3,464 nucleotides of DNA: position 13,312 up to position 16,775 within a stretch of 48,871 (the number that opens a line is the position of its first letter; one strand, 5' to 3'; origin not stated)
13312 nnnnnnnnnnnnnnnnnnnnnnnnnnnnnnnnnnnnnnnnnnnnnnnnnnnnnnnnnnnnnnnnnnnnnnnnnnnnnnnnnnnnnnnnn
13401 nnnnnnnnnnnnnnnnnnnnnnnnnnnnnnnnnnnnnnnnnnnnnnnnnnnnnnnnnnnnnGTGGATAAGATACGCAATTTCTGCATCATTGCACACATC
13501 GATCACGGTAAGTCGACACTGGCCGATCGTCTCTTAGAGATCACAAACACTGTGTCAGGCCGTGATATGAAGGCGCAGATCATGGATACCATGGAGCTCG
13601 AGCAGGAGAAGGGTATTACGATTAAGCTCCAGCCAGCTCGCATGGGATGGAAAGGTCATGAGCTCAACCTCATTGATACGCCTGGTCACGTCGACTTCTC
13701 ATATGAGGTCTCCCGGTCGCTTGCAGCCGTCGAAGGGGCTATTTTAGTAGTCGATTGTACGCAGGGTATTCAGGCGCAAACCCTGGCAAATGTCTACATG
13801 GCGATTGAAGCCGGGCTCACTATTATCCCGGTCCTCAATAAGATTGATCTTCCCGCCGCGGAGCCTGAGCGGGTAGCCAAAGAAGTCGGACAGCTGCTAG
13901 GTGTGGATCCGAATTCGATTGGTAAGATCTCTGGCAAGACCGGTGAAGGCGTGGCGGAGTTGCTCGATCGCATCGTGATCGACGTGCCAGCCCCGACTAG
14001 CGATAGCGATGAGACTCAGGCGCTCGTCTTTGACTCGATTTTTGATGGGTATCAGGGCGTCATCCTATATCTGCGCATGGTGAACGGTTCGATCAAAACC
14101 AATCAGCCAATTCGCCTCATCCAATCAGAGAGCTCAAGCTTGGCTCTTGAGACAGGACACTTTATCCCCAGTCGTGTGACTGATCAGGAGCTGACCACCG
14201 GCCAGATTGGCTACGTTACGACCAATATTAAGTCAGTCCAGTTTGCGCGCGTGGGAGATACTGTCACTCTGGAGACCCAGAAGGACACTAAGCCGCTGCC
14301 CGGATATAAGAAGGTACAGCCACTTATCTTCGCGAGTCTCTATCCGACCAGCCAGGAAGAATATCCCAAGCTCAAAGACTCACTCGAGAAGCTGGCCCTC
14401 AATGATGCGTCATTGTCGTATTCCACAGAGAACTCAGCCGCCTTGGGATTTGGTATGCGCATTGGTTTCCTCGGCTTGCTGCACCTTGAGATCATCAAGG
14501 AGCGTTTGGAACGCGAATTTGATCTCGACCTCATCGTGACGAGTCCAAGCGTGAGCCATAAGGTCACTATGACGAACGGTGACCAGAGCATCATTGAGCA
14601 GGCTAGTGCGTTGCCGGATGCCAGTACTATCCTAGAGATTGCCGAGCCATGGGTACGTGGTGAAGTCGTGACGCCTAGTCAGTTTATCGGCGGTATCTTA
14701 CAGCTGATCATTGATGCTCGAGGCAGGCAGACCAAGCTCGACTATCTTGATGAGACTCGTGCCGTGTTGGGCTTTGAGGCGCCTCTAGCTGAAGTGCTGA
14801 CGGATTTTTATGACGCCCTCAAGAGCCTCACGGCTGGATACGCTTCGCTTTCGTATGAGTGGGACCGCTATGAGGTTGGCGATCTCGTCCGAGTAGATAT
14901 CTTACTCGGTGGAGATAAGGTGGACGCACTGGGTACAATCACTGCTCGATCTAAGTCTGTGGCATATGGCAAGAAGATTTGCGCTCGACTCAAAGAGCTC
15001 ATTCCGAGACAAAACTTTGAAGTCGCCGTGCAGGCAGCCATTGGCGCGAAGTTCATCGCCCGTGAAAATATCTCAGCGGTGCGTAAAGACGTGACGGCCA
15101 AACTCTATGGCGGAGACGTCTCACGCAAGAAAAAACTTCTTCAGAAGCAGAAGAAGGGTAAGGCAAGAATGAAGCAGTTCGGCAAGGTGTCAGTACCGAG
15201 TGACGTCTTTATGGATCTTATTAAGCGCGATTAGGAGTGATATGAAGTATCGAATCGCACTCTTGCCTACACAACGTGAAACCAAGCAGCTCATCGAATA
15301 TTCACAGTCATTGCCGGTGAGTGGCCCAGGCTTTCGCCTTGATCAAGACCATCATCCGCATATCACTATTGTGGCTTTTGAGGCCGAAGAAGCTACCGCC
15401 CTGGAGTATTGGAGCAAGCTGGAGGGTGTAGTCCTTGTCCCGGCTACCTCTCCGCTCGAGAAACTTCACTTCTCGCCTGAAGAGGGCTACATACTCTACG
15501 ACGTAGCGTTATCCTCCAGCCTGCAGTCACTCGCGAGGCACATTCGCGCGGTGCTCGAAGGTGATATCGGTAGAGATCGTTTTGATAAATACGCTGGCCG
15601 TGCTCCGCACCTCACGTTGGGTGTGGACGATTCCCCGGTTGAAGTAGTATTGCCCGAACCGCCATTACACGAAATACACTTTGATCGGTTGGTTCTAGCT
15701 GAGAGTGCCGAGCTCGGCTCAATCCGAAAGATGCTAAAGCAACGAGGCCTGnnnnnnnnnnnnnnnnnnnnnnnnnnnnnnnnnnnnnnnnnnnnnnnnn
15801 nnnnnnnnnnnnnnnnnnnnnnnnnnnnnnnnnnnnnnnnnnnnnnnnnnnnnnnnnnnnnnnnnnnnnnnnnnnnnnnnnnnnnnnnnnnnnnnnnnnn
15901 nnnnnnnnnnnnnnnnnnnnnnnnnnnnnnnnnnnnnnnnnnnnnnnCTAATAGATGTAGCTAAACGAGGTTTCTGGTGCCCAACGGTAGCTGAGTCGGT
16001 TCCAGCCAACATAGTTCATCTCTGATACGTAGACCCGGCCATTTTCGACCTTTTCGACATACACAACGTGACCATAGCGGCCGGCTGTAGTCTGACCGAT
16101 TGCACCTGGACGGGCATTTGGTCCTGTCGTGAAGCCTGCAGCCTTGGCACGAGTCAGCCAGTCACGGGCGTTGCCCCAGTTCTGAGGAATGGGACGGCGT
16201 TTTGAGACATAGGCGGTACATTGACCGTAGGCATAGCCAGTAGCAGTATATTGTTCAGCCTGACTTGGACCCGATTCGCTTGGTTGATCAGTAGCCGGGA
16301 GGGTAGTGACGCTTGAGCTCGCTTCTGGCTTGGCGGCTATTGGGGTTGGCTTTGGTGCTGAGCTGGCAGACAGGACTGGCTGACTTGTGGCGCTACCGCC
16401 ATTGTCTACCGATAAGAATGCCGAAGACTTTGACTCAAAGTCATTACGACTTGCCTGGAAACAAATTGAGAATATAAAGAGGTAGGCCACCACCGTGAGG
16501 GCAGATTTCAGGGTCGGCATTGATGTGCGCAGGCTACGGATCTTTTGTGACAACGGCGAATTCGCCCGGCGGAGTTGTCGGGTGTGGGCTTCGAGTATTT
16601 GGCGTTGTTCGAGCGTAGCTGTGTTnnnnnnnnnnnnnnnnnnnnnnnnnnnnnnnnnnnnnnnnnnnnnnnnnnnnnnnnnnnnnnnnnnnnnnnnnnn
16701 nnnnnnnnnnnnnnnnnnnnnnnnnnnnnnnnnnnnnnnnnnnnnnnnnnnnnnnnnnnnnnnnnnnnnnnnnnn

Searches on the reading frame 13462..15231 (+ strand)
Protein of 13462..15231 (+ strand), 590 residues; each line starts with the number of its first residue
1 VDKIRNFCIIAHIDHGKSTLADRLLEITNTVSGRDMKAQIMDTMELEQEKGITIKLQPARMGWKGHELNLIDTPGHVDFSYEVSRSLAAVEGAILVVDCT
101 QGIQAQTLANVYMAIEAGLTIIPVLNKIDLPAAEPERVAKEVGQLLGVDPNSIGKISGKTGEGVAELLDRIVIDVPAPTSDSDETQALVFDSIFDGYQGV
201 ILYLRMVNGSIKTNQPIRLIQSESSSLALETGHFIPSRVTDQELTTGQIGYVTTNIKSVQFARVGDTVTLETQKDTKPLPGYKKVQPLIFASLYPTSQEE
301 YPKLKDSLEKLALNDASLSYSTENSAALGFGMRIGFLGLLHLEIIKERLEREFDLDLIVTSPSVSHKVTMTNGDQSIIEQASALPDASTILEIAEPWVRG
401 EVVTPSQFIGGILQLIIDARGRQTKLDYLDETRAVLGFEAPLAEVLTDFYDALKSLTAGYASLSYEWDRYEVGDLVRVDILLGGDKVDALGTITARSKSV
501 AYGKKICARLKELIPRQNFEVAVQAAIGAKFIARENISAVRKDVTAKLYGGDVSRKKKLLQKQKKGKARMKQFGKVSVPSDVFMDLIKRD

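Call 8: search_protein_families(library=pfam, proteins=[window:13462-15231:+], max_evalue=0.0001)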
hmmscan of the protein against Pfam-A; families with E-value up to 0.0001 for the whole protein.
window:13462-15231:+ (590 aa): 6 families
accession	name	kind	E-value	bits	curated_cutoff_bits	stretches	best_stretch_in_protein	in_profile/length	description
PF00009.33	GTP_EFTU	-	3.1e-55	187.1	26.5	1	3-173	2-184/188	Elongation factor Tu GTP binding domain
PF06421.17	LepA_C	-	2.7e-43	146.9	29.7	1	484-587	3-106/107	GTP-binding protein LepA C-terminus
PF00679.30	EFG_C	-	1.4e-17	63.9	27.9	1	393-476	2-84/89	Elongation factor G C-terminus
PF14492.12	EFG_III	-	8.6e-08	32.6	27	1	286-359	3-73/75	Elongation Factor G, domain III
PF01926.29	MMR_HSR1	-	1.2e-06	29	21.9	1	13-127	8-113/113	50S ribosome-binding GTPase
PF03144.31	GTP_EFTU_D2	-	9.6e-05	23.2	30.3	0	199-269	1-73/73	Elongation factor Tu domain 2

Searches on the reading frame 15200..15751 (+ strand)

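Call 77: search_protein_families(library=pfam, proteins=[window:15200-15751:+], max_evalue=0.001)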
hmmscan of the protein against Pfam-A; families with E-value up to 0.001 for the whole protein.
window:15200-15751:+ (184 aa): 2 families
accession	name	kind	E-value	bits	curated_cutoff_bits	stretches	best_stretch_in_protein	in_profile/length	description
PF13563.12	2_5_RNA_ligase2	-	0.00012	22.6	27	1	47-149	20-122/152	2'-5' RNA ligase superfamily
PF02834.22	LigT_PEase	-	0.00014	22.5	23.3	0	27-77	6-60/87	LigT like Phosphoesterase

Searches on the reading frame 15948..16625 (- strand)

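Call 8: search_protein_families(library=pfam, proteins=[window:15948-16625:-], max_evalue=0.0001)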
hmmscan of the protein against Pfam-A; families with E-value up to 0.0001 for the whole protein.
window:15948-16625:- (225 aa): 1 family
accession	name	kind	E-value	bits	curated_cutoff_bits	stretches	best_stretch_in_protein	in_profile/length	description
PF05257.22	CHAP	-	1e-17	64.8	26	1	127-204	2-81/81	CHAP domain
